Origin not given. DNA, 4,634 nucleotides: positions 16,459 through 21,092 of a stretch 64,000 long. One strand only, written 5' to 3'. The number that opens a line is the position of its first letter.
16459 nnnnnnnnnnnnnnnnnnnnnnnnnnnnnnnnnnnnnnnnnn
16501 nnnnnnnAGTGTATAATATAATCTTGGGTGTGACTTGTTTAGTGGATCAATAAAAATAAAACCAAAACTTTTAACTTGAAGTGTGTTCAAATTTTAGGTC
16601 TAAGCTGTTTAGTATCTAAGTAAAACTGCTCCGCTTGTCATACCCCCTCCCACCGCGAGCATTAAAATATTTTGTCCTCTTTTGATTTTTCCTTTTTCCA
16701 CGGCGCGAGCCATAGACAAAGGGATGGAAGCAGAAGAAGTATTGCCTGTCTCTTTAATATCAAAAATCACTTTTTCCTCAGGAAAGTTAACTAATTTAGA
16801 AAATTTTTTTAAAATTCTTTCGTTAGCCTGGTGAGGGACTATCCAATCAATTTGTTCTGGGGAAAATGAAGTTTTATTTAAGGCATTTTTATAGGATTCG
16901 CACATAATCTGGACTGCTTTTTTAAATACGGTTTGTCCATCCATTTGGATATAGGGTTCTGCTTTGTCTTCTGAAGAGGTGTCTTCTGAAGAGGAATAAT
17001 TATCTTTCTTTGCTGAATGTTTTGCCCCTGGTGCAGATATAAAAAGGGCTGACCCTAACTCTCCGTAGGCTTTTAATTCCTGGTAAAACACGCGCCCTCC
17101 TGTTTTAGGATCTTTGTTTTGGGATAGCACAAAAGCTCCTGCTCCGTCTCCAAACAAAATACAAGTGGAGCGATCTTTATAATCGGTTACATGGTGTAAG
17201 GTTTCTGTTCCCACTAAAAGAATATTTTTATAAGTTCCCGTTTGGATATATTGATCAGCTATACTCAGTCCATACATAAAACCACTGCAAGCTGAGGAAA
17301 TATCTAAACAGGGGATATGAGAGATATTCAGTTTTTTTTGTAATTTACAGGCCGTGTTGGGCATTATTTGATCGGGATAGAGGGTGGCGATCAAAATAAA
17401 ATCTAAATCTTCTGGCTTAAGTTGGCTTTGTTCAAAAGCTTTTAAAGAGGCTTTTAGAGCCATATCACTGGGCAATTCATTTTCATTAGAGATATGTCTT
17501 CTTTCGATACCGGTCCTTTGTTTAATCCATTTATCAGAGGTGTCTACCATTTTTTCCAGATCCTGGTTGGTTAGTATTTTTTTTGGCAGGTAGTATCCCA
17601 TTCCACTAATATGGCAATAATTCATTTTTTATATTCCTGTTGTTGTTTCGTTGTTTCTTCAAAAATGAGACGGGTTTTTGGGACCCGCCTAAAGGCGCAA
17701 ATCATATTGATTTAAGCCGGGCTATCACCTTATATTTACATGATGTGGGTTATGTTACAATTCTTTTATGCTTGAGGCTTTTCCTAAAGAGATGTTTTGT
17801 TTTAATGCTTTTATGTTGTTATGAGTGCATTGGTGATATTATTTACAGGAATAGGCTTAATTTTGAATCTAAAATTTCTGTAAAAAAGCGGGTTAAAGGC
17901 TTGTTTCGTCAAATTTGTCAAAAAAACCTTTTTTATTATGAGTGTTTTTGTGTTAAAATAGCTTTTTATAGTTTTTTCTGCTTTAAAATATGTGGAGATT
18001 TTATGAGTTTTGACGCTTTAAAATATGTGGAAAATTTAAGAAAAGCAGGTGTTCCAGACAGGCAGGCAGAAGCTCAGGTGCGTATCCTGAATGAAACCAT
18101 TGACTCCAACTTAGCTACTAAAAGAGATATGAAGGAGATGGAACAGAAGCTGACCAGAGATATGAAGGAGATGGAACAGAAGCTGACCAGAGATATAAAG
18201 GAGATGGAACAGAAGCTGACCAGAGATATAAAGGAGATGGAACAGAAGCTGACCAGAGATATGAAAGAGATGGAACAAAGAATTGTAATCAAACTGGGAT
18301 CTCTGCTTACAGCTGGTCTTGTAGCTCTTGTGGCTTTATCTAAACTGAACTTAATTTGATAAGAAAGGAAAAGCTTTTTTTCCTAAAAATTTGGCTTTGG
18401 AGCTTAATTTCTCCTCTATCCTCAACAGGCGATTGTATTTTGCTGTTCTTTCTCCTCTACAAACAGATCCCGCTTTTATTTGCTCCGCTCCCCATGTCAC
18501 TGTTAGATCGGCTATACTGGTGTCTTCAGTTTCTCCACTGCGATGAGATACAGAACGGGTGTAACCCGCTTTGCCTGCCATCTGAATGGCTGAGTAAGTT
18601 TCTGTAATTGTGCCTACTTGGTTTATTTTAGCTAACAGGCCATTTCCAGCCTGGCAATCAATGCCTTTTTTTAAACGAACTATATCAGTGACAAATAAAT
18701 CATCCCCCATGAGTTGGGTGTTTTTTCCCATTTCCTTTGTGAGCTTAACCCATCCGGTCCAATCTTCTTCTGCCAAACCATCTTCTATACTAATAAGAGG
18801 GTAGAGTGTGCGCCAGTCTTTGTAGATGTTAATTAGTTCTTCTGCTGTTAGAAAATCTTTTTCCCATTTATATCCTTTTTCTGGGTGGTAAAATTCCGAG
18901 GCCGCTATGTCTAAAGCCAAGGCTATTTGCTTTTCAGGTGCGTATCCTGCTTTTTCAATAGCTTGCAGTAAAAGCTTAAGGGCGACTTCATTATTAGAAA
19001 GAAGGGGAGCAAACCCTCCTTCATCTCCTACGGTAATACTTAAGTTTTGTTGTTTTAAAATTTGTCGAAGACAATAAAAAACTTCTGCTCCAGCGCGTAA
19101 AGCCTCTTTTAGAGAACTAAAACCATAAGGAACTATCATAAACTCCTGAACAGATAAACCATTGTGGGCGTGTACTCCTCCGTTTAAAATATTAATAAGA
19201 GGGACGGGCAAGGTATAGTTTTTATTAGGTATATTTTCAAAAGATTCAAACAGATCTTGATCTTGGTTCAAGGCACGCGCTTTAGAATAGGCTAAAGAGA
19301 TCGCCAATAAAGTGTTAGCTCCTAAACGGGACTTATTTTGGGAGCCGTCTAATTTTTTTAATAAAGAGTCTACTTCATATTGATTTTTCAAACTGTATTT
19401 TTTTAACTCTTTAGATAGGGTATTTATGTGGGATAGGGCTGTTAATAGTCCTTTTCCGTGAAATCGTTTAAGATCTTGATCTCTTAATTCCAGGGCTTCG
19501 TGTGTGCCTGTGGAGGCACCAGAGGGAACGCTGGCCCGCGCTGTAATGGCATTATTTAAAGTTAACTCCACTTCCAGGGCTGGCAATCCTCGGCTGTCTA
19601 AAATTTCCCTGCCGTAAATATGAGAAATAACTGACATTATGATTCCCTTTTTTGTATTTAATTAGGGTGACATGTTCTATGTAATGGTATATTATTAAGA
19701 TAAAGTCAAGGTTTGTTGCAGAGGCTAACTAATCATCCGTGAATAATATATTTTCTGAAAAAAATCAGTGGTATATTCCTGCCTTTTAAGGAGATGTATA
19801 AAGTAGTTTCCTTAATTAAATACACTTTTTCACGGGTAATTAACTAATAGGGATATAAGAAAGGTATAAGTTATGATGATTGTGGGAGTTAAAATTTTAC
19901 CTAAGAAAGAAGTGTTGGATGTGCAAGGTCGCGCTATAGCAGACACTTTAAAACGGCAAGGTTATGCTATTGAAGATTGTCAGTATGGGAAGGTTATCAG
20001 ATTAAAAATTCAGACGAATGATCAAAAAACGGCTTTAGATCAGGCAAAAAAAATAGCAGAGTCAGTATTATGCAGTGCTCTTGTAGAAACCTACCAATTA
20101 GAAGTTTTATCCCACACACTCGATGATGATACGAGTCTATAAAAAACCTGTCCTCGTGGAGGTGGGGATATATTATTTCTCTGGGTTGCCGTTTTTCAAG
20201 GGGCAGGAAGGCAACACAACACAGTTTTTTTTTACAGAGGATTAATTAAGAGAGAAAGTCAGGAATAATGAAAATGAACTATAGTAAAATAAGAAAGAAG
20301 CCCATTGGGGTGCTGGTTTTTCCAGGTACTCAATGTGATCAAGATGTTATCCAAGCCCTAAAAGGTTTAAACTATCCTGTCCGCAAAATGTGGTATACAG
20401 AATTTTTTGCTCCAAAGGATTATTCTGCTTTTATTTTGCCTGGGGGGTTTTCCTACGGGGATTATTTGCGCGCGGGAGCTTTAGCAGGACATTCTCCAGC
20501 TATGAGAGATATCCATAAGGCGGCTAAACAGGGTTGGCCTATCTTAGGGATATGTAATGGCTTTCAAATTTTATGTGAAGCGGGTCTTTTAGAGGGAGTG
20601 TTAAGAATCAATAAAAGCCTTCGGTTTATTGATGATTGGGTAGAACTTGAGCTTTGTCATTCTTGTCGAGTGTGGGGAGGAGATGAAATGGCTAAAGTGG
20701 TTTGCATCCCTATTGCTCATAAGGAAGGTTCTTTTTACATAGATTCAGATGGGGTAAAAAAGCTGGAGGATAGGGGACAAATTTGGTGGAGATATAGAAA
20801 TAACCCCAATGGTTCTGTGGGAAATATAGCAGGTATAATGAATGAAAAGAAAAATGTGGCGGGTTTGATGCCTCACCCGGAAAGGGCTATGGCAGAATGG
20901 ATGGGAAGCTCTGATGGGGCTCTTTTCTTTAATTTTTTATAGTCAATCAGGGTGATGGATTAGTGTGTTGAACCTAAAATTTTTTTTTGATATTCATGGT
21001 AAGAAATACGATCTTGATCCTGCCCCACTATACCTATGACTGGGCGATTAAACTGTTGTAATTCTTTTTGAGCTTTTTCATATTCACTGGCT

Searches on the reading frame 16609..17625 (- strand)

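Call 16: search_protein_families(library=pfam, proteins=[window:16609-17625:-], max_evalue=0.0001)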
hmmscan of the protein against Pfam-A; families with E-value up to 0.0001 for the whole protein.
window:16609-17625:- (338 aa): 4 families
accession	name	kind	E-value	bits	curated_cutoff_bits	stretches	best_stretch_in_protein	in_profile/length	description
PF08541.16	ACP_syn_III_C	-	8.5e-33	112.8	26.6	1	249-338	1-90/90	3-Oxoacyl-[acyl-carrier-protein (ACP)] synthase III C terminal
PF08545.16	ACP_syn_III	-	7.5e-28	96.7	24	1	107-174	1-68/80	3-Oxoacyl-[acyl-carrier-protein (ACP)] synthase III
PF00108.29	Thiolase_N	-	2.1e-07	31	26.4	1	37-151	8-123/260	Thiolase, N-terminal domain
PF07451.17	SpoVAD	-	3.5e-06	26.4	22.1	0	53-139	52-132/329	Stage V sporulation protein AD (SpoVAD)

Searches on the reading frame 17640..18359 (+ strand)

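Call 15: search_protein_families(library=pfam, proteins=[window:17640-18359:+], max_evalue=0.01)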
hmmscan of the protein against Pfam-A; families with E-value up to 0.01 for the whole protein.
window:17640-18359:+ (239 aa): 5 families
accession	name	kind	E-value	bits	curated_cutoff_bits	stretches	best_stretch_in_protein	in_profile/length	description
PF07798.16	CCDC90-like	-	2.6e-06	27.8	33.5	1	124-215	1-95/175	Coiled-coil domain-containing protein 90-like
PF01442.23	Apolipoprotein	-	3.7e-06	27.2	90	1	147-214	29-96/190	Apolipoprotein A1/A4/E domain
PF04837.17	MbeB_N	-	0.0035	18.1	22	0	176-215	9-48/52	MbeB-like, N-term conserved region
PF14381.12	EDR1_CTR1_ARMC3_pept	-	0.0051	17.1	27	1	108-227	24-145/203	EDR1/CTR1/ARMC3, peptidase-like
PF03037.21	KMP11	-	0.0058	17.8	28.3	1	161-223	20-81/90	Kinetoplastid membrane protein 11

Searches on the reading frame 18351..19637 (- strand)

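Call 16: search_protein_families(library=pfam, proteins=[window:18351-19637:-], max_evalue=0.0001)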
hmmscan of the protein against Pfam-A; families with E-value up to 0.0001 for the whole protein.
window:18351-19637:- (428 aa): 2 families
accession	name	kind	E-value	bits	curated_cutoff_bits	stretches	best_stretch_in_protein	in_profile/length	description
PF00113.28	Enolase_C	-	1.5e-107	359.8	21.5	1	141-422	2-292/296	Enolase, C-terminal TIM barrel domain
PF03952.21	Enolase_N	-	2.7e-42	144.5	35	1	4-131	1-129/131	Enolase, N-terminal domain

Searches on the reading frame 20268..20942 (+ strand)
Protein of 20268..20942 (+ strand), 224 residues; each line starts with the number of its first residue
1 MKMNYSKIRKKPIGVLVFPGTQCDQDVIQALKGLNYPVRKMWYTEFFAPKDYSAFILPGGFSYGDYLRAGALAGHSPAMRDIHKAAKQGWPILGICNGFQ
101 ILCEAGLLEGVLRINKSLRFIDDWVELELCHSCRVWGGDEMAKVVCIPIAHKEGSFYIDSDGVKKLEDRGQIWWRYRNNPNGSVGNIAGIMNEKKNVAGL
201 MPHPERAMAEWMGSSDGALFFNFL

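Call 17: search_protein_families(library=pfam, proteins=[window:20268-20942:+], max_evalue=0.0001)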
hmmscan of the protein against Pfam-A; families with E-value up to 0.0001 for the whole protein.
window:20268-20942:+ (224 aa): 4 families
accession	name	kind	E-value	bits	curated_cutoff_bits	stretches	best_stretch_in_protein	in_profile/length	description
PF13507.12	GATase_5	-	4e-31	108.5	27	1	13-213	4-235/260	CobB/CobQ-like glutamine amidotransferase domain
PF07685.20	GATase_3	-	8.4e-08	32.5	27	1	49-104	38-90/196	CobB/CobQ-like glutamine amidotransferase domain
PF00117.34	GATase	-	2.2e-07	31.1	22.8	1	22-208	8-175/190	Glutamine amidotransferase class-I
PF01965.30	DJ-1_PfpI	-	5.2e-06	26.8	26.6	1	25-110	37-115/165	DJ-1/PfpI family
